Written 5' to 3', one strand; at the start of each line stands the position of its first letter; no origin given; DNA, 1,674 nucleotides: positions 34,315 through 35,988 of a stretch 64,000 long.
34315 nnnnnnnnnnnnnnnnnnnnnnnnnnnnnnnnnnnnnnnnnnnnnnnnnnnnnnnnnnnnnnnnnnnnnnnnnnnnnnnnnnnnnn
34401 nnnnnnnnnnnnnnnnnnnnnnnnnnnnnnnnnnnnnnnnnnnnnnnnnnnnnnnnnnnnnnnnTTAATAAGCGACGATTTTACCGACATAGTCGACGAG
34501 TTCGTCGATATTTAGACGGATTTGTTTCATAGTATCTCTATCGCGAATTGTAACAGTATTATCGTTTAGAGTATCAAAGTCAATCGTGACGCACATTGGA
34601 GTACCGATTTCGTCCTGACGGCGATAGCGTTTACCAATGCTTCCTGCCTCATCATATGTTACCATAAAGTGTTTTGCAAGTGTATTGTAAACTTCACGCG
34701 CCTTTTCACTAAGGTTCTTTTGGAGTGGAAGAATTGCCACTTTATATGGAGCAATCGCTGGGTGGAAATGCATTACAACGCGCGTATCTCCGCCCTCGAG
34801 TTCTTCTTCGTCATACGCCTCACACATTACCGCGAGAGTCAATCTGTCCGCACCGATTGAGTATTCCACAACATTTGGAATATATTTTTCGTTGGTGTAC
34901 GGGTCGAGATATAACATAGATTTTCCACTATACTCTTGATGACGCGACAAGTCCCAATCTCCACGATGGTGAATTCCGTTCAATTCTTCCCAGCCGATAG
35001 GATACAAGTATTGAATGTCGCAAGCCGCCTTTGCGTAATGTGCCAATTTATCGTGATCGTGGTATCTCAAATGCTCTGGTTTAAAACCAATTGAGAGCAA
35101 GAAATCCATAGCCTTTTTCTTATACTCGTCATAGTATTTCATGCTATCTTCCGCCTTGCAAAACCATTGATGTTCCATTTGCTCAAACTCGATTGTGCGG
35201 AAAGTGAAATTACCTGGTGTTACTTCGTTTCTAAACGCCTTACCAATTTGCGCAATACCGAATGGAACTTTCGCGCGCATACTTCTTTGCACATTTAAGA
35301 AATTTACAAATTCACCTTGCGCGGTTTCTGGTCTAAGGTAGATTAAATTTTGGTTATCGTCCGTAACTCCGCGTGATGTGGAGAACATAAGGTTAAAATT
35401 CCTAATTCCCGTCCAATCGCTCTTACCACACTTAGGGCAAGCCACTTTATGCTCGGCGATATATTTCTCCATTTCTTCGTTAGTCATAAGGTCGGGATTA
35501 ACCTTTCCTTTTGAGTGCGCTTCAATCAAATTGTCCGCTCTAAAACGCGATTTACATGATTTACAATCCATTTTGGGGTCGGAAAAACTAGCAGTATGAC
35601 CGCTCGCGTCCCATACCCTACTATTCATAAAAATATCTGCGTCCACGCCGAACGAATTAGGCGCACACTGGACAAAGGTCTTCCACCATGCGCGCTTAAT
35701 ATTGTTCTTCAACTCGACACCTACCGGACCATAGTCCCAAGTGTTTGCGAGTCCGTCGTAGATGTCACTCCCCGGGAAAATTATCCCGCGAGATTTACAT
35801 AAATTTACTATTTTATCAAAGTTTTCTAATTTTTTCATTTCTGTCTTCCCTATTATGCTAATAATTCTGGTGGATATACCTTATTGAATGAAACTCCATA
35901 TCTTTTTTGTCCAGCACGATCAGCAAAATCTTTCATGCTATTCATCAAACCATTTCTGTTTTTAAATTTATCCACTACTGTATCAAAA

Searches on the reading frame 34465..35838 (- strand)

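Call 84: search_protein_families(library=pfam, proteins=[window:34465-35838:-], max_evalue=0.00001)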
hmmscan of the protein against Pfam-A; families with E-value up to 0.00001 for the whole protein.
window:34465-35838:- (457 aa): 2 families
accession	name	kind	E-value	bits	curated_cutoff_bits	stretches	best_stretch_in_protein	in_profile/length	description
PF03129.25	HGTP_anticodon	-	4.9e-24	84.7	21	1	366-452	1-92/94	Anticodon binding domain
PF00587.30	tRNA-synt_2b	-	8e-10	39.5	29.3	1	158-334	3-172/179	tRNA synthetase class II core domain (G, H, P, S and T)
